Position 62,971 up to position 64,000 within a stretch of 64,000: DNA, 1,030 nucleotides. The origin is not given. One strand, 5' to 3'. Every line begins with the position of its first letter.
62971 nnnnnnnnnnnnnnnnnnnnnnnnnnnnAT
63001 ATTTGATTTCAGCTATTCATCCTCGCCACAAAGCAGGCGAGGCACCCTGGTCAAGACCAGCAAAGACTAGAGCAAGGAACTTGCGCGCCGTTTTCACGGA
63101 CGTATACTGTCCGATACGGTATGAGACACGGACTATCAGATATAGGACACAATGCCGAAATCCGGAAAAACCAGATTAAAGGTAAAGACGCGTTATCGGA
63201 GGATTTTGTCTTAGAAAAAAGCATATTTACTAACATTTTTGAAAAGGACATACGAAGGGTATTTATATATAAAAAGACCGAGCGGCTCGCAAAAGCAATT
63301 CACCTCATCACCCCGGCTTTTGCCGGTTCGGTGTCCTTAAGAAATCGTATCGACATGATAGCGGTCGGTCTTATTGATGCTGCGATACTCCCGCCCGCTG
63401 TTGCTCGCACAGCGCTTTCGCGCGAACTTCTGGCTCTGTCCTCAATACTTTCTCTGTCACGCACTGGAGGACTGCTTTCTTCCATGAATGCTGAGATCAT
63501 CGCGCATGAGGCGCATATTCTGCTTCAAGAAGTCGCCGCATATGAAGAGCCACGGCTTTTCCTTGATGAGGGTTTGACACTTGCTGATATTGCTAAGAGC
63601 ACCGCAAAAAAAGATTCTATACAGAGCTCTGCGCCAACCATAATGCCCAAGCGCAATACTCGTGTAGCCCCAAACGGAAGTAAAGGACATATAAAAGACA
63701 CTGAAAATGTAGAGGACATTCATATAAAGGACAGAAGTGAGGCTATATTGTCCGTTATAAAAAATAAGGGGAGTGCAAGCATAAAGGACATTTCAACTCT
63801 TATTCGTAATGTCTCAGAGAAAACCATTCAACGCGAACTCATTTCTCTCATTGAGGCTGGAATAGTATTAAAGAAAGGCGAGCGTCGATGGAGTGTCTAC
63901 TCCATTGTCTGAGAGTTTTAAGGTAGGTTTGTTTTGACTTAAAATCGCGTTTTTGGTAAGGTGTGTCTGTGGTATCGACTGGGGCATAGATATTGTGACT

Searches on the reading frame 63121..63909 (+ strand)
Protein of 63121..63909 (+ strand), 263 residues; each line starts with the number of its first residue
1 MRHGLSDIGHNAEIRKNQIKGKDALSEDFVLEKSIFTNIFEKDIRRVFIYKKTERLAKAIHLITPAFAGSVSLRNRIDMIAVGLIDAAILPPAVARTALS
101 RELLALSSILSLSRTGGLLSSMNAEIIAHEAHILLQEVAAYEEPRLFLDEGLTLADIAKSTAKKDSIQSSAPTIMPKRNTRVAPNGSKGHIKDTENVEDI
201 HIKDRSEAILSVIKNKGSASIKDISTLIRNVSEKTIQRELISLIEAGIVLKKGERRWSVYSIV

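Call 65: search_protein_families(library=pfam, proteins=[window:63121-63909:+], max_evalue=0.001)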
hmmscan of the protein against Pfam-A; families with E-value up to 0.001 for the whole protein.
window:63121-63909:+ (263 aa): 1 family
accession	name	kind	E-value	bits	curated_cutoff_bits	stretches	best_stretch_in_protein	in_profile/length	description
PF08220.18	HTH_DeoR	-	4.3e-05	23.6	21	1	205-251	1-46/57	DeoR-like helix-turn-helix domain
